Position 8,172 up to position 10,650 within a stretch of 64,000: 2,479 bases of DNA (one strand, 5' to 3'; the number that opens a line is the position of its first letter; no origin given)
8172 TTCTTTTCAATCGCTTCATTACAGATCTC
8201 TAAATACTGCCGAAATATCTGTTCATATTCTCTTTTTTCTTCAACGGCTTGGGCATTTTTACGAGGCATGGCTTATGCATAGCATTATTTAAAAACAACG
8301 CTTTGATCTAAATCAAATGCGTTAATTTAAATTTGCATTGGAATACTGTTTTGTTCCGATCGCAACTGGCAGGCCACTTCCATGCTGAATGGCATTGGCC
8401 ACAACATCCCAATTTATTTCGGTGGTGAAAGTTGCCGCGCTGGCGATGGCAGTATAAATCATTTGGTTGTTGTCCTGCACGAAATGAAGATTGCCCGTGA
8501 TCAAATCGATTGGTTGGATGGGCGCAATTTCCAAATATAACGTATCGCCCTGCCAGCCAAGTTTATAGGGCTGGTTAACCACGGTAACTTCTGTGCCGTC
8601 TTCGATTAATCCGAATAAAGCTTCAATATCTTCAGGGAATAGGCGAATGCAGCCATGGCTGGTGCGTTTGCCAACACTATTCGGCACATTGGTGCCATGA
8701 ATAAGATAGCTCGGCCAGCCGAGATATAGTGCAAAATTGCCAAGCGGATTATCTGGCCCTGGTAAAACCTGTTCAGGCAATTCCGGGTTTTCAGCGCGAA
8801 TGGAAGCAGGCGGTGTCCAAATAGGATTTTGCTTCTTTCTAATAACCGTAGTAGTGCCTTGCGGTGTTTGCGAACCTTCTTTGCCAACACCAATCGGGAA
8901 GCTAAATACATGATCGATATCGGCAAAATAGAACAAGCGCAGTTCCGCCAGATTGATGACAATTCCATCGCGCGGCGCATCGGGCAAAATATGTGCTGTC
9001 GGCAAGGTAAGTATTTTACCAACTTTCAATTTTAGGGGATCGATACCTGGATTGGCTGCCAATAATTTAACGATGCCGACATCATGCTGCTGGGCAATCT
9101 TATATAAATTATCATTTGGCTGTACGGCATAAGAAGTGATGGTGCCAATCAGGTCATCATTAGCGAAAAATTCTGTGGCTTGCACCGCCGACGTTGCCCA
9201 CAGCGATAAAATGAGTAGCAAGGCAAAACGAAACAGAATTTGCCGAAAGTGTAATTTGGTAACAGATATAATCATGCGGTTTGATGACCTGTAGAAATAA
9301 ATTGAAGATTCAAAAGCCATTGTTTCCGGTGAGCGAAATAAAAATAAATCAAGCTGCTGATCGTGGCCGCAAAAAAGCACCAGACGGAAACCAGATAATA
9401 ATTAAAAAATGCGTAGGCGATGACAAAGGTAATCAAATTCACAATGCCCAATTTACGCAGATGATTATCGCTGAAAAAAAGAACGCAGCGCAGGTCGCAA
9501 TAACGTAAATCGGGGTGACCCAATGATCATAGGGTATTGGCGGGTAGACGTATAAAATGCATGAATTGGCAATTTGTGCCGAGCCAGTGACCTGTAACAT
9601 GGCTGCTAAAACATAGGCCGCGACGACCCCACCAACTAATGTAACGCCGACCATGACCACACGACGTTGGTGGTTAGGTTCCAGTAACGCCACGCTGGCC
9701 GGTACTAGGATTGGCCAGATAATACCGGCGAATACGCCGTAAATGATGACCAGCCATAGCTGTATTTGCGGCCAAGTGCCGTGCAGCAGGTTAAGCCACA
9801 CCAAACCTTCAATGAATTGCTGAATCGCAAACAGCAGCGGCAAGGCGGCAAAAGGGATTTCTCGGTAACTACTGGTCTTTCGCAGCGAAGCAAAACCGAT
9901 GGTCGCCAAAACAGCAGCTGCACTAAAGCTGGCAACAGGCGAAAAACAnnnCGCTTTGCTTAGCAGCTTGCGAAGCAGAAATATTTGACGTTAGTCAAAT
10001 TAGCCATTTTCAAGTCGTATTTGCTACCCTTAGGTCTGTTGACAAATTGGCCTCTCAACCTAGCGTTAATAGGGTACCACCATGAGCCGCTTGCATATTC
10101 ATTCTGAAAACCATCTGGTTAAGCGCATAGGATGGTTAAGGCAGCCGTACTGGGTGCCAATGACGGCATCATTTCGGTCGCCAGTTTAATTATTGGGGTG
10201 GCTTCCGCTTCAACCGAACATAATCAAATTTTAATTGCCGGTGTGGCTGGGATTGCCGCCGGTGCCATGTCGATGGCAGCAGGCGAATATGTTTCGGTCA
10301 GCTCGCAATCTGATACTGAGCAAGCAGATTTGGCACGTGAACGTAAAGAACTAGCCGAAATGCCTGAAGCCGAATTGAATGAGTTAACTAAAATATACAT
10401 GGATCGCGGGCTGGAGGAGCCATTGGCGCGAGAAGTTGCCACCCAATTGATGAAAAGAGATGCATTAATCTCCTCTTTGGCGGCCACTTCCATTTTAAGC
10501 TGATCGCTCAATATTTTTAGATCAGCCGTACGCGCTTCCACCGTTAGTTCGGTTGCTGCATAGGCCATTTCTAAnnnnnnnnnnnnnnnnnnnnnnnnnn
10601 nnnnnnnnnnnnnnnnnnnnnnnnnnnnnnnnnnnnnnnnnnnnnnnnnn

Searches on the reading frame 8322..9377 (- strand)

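Call 3: search_protein_families(library=pfam, proteins=[window:8322-9377:-], max_evalue=0.1)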
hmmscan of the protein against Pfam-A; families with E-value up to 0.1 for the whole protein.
window:8322-9377:- (351 aa): 3 families
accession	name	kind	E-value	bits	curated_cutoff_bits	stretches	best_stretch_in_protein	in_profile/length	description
PF03734.19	YkuD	-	8.9e-26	91.7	23.4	1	138-266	3-146/146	L,D-transpeptidase catalytic domain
PF01476.26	LysM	-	3.1e-09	37.1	20.9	1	83-126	1-43/43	LysM domain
PF14345.11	GDYXXLXY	-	0.019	15.2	27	1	266-296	8-38/153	GDYXXLXY protein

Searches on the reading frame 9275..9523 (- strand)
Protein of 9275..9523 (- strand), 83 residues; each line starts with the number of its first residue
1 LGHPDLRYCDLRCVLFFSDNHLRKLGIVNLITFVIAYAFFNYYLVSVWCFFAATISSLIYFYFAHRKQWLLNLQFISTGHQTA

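Call 60: search_protein_families(library=pfam, proteins=[window:9275-9523:-], max_evalue=1)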
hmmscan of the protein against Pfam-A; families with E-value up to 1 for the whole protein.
window:9275-9523:- (83 aa): 3 families
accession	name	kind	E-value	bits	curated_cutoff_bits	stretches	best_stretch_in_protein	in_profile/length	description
PF20334.3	DUF6629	-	4.3e-05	23.7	27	1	14-67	149-202/209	Family of unknown function (DUF6629)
PF09964.14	DUF2198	-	0.044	14.3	25.7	1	24-67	24-66/72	Uncharacterized protein conserved in bacteria (DUF2198)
PF03896.21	TRAP_alpha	-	0.24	11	24.7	1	38-66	122-150/180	Translocon-associated protein (TRAP), alpha subunit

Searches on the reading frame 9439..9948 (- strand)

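Call 3: search_protein_families(library=pfam, proteins=[window:9439-9948:-], max_evalue=0.1)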
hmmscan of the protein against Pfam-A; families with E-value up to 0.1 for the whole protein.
window:9439-9948:- (169 aa): 1 family
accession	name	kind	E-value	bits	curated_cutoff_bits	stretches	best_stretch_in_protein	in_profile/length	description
PF20334.3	DUF6629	-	5.1e-16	59.4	27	1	1-160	2-153/209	Family of unknown function (DUF6629)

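Call 4: search_protein_families(library=ncbifam, proteins=[window:9439-9948:-], max_evalue=0.1)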
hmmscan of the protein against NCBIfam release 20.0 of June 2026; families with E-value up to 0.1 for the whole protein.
window:9439-9948:- (169 aa): 1 family
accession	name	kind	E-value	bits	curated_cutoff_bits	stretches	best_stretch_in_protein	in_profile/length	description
TIGR01107.1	Na_K_ATPase_bet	equivalog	0.093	11.7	189.35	0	57-107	34-86/290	sodium/potassium-exchanging ATPase subunit beta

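Call 60: search_protein_families(library=pfam, proteins=[window:9439-9948:-], max_evalue=1)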
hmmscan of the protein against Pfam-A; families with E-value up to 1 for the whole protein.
window:9439-9948:- (169 aa): 2 families
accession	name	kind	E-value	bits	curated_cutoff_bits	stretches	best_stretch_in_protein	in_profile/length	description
PF20334.3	DUF6629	-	5.1e-16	59.4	27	1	1-160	2-153/209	Family of unknown function (DUF6629)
PF08570.15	DUF1761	-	0.49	11.1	31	0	93-134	38-79/123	Protein of unknown function (DUF1761)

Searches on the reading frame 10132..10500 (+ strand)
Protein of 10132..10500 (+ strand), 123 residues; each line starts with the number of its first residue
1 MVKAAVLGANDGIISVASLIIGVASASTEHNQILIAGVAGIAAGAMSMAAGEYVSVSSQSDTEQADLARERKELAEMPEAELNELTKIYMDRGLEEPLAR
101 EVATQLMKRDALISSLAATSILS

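Call 3: search_protein_families(library=pfam, proteins=[window:10132-10500:+], max_evalue=0.1)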
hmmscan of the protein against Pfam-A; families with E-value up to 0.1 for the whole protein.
window:10132-10500:+ (123 aa): 2 families
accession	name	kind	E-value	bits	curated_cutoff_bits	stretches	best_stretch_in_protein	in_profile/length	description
PF01988.24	VIT1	-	1.1e-41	143.5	28.1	1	2-116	1-117/214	VIT family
PF16572.11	HlyD_D4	-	0.0029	17.9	26.4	1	50-85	13-49/55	Long alpha hairpin domain of cation efflux system protein, CusB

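Call 4: search_protein_families(library=ncbifam, proteins=[window:10132-10500:+], max_evalue=0.1)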
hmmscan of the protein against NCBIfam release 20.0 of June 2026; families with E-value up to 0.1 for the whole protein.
window:10132-10500:+ (123 aa): 4 families
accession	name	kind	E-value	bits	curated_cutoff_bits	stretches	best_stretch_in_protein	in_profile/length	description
TIGR00267.1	TIGR00267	hypoth_equivalog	0.0001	22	156.95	1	5-76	3-71/171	TIGR00267 family protein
NF002826.0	PRK03001.1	equivalog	0.011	15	369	0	26-61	134-169/285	zinc metalloprotease HtpX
NF011888.0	PRK15361.1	equivalog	0.018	14.7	266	1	3-68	87-150/195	SPI-2 type III secretion system translocon protein SseD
NF049883.1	resolv_YneB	equivalog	0.089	12.2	175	0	53-107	5-59/211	YneB family resolvase-like protein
